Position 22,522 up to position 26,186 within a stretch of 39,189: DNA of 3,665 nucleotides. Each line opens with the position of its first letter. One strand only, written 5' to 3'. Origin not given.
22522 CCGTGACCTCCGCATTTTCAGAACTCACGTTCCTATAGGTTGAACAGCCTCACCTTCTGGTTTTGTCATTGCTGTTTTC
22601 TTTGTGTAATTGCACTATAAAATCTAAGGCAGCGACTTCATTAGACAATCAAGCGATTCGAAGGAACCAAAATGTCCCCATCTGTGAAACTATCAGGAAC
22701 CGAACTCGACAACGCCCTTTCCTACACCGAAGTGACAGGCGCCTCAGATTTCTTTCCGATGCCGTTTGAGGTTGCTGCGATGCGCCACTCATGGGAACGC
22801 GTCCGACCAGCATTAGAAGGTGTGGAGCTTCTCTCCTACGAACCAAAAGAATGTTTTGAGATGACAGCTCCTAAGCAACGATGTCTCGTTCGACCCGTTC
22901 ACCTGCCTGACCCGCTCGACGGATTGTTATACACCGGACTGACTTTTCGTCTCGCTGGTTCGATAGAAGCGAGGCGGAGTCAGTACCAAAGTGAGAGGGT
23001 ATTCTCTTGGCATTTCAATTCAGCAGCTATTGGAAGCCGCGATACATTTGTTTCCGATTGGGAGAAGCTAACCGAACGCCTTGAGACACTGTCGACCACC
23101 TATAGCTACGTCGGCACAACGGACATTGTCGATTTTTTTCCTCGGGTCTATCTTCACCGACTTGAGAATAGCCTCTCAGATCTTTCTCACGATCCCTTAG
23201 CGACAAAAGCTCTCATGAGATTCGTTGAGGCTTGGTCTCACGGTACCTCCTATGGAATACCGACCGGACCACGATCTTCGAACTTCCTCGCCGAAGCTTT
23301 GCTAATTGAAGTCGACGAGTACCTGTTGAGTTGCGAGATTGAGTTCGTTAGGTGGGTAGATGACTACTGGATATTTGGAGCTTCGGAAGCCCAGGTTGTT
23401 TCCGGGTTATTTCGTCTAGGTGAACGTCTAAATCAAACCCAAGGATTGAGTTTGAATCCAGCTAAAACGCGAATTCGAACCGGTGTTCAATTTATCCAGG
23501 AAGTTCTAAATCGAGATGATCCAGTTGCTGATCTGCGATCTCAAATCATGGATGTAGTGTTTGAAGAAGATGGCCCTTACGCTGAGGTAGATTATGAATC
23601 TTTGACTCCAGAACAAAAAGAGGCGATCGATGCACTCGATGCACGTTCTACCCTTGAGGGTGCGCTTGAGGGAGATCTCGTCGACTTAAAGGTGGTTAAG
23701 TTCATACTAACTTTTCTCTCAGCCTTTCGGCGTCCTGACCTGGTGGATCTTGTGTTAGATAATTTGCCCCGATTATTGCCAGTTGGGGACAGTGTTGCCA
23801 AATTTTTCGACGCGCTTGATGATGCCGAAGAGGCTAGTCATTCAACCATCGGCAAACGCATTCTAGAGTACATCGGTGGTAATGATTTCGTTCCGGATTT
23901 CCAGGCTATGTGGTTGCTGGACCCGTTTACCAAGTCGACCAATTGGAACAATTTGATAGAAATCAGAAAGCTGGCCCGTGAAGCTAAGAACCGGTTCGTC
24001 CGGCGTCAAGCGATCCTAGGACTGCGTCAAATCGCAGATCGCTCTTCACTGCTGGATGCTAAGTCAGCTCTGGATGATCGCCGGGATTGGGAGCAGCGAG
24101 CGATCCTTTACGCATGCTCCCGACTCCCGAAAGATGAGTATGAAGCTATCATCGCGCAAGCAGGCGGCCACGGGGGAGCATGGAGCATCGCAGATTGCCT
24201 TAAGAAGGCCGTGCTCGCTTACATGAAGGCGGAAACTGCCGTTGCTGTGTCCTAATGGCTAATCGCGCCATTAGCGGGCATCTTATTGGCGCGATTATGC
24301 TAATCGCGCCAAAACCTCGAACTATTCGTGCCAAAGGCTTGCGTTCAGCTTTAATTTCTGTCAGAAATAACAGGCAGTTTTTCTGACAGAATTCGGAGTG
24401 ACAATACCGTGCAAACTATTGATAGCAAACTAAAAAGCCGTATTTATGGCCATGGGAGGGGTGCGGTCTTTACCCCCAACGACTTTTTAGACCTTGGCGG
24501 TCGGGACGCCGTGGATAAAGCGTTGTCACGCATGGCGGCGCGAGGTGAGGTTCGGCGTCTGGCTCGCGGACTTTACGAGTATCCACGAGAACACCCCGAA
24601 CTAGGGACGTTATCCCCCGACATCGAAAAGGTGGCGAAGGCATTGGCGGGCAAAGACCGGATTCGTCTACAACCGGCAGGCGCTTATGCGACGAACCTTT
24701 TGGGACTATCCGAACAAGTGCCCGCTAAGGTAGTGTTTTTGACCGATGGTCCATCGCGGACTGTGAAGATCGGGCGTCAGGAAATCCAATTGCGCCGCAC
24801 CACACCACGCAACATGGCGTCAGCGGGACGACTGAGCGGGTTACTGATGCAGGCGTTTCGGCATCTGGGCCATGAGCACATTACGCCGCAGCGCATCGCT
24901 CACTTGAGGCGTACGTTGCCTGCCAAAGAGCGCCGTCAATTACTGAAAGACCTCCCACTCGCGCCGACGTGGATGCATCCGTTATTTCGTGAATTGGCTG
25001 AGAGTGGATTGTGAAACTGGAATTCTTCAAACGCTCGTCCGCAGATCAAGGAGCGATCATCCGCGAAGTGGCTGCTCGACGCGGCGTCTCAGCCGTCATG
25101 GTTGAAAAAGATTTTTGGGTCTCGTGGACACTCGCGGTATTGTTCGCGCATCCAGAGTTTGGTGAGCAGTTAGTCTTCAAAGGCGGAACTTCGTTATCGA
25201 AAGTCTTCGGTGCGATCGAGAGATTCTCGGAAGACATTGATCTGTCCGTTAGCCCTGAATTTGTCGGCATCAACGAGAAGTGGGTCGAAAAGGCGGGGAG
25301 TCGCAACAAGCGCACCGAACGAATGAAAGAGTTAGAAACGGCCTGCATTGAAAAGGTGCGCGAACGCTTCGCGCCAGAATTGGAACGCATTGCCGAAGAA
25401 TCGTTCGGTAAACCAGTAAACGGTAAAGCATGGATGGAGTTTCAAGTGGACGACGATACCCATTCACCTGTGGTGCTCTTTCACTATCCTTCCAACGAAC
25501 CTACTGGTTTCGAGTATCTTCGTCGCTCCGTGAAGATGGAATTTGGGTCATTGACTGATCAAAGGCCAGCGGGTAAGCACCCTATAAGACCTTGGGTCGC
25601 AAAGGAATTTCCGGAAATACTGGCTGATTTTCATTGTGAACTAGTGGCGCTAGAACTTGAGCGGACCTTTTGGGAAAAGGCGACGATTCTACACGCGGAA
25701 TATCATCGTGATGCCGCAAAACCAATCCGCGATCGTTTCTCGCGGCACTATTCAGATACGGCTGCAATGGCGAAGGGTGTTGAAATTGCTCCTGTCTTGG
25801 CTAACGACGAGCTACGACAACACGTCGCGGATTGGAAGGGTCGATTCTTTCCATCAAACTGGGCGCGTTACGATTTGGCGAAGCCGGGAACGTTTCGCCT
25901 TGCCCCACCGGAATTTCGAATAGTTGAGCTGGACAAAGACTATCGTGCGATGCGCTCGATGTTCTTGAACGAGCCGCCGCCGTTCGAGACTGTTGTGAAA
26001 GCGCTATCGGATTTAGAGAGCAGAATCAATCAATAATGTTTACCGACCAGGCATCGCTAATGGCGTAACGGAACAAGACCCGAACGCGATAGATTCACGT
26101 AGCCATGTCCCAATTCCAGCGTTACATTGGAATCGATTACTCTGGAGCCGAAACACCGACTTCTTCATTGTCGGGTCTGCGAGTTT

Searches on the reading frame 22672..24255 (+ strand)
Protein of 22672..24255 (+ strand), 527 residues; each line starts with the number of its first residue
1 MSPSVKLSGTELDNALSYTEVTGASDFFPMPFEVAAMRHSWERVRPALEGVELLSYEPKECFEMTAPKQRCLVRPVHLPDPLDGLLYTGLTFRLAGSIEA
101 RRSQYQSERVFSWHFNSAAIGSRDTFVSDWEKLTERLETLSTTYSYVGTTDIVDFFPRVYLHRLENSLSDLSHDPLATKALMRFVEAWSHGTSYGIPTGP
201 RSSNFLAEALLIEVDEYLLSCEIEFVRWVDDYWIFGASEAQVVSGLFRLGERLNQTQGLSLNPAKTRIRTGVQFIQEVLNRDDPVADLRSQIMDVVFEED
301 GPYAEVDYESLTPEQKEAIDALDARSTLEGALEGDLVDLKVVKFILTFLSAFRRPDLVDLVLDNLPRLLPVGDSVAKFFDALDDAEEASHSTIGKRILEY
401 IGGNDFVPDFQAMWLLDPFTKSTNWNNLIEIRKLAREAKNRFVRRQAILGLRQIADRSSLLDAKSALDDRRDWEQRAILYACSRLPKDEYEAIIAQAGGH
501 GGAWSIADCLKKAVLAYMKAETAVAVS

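Call 9: search_protein_families(library=ncbifam, proteins=[window:22672-24255:+], max_evalue=0.1)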
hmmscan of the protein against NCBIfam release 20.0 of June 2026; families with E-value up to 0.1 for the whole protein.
window:22672-24255:+ (527 aa): 7 families
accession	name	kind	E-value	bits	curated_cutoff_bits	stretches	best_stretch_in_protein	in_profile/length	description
NF041750.1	Drt5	equivalog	2e-17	63.4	550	1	67-417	54-386/484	antiviral reverse transcriptase Drt5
NF041749.1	Drt4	equivalog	1.6e-16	60.4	450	1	134-270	126-268/489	antiviral reverse transcriptase Drt4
TIGR04416.1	group_II_RT_mat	equivalog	7.8e-11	41.7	300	1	138-269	116-252/353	group II intron reverse transcriptase/maturase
NF041747.1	Drt3a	equivalog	1.8e-06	27.5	200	1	144-268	110-237/412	antiviral reverse transcriptase Drt3a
NF038233.2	retron_St85_RT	exception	1e-05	25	235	1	144-239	88-185/289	retron St85 family RNA-directed DNA polymerase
TIGR04499.1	abortive_AbiA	subfamily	0.00045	19.1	250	1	123-268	124-290/615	AbiA family abortive infection protein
NF041748.1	Drt3b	equivalog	0.0022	16.8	350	1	142-268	171-314/647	antiviral reverse transcriptase Drt3b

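Call 34: search_protein_families(library=padloc, proteins=[window:22672-24255:+], max_evalue=0.05)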
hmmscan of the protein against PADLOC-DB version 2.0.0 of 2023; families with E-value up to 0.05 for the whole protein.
window:22672-24255:+ (527 aa): 75 families (the best 25 are shown)
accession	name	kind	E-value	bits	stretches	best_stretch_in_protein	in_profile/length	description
PDLC03783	Drt8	-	1.6e-113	378.6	1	8-519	3-490/493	DRT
PDLC03759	RT_UG21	-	3e-52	176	1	13-506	8-494/503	DRT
PDLC03758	RT_UG20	-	1.4e-42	144.5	1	13-501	15-501/511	DRT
PDLC03756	RT_UG19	-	1.3e-32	111.6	1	55-491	55-462/562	DRT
PDLC03771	RT_UG32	-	9.4e-32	108.3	1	63-421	84-409/521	DRT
PDLC03761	RT_UG23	-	5e-31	105.8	1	28-278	23-271/489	DRT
PDLC03772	RT_UG33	-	1e-27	95.3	1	57-387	52-355/490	DRT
PDLC03760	RT_UG22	-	2.6e-27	94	1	10-494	9-464/476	DRT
PDLC03770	RT_UG31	-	4.5e-21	73.6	1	73-274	53-248/456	DRT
PDLC03752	Drt4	-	4.1e-20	70.5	1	62-273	51-263/467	DRT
PDLC03748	Drt6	-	1.4e-19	68.4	1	29-277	18-261/511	DRT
PDLC03749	RT_UG13a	-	1.5e-19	68.4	1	55-282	67-304/589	DRT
PDLC03753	Drt5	-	7.6e-19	66.2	1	65-416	55-382/482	DRT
PDLC03785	RT_UG9_large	-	7.8e-19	65.4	1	55-273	288-505/772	DRT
PDLC03773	RT_UG34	-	5e-18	63.3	1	56-298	63-306/512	DRT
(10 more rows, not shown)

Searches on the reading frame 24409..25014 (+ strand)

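Call 8: search_protein_families(library=padloc, proteins=[window:24409-25014:+], max_evalue=0.1)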
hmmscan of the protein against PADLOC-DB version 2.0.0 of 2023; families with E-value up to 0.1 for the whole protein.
window:24409-25014:+ (201 aa): 21 families
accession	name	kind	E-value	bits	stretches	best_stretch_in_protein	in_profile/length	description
PDLC02226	AbiEi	-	5e-73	243.3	1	2-198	1-195/202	AbiEi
PDLC02233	AbiEi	-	3.6e-41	139.1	1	2-198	2-206/214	AbiEi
PDLC02229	AbiEi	-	6.8e-14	50.6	1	3-128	2-129/131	AbiEi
PDLC02264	AbiEi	-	3.5e-12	44.8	1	7-126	6-125/205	AbiEi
PDLC02246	AbiEi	-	8.3e-12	43.1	1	21-108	26-108/230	AbiEi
PDLC02250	AbiEi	-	8.4e-10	36.8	1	30-115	26-107/197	AbiEi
PDLC02236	AbiEi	-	1.1e-07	29.7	1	32-131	28-132/207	AbiEi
PDLC02234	AbiEi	-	4.8e-07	27.7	1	17-132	13-124/191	AbiEi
PDLC02247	AbiEi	-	1.1e-05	23.4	1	34-117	45-126/215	AbiEi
PDLC02258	AbiEi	-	2.1e-05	22.8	1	3-107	66-171/196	AbiEi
PDLC02232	AbiEi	-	4e-05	21.5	1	19-79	19-78/177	AbiEi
PDLC02265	AbiEi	-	0.0001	20.1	1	30-126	23-111/198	AbiEi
PDLC02267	AbiEi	-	0.00018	19.1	1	33-133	35-123/252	AbiEi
PDLC02242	AbiEi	-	0.00019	19.2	1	35-80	30-75/207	AbiEi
PDLC02283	AbiEi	-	0.00031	18.5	1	30-132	26-120/201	AbiEi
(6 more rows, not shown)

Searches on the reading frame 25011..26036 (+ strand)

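Call 8: search_protein_families(library=padloc, proteins=[window:25011-26036:+], max_evalue=0.1)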
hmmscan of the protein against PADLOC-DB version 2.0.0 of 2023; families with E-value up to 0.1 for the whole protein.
window:25011-26036:+ (341 aa): 26 families (the best 25 are shown)
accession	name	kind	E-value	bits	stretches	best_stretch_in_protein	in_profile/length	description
PDLC02289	AbiEii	-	4.2e-94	313.5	1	2-341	4-302/309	AbiEii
PDLC02315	AbiEii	-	9.6e-36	121.7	1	23-341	28-345/352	AbiEii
PDLC02292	AbiEii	-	2.8e-35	120.5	1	15-336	12-281/283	AbiEii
PDLC02297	AbiEii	-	1.4e-19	68.6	1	15-114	6-101/307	AbiEii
PDLC02304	AbiEii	-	1.5e-18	65.7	1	17-102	7-90/260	AbiEii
PDLC02322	AbiEii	-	3.4e-18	64.2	1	17-86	16-82/324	AbiEii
PDLC02302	AbiEii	-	5.6e-17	60.1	1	23-198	18-166/313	AbiEii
PDLC02317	AbiEii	-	1.8e-14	51.5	1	17-81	7-71/396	AbiEii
PDLC02316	AbiEii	-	6.5e-13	46.7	1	15-101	12-99/314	AbiEii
PDLC02294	AbiEii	-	1e-10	39.9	1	29-79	20-71/260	AbiEii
PDLC02303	AbiEii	-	1.4e-10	39.1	1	18-82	7-69/249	AbiEii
PDLC02323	AbiEii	-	8.9e-10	36.6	1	27-83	15-68/248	AbiEii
PDLC02318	AbiEii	-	8.3e-07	26.7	1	18-83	8-72/280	AbiEii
PDLC02321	AbiEii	-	1.7e-06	25.9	1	25-102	15-81/296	AbiEii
PDLC02305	AbiEii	-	1.8e-06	25.5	1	18-79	9-70/306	AbiEii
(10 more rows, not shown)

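Call 9: search_protein_families(library=ncbifam, proteins=[window:25011-26036:+], max_evalue=0.1)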
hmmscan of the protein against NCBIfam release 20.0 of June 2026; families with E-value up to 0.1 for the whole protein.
window:25011-26036:+ (341 aa): 0 families
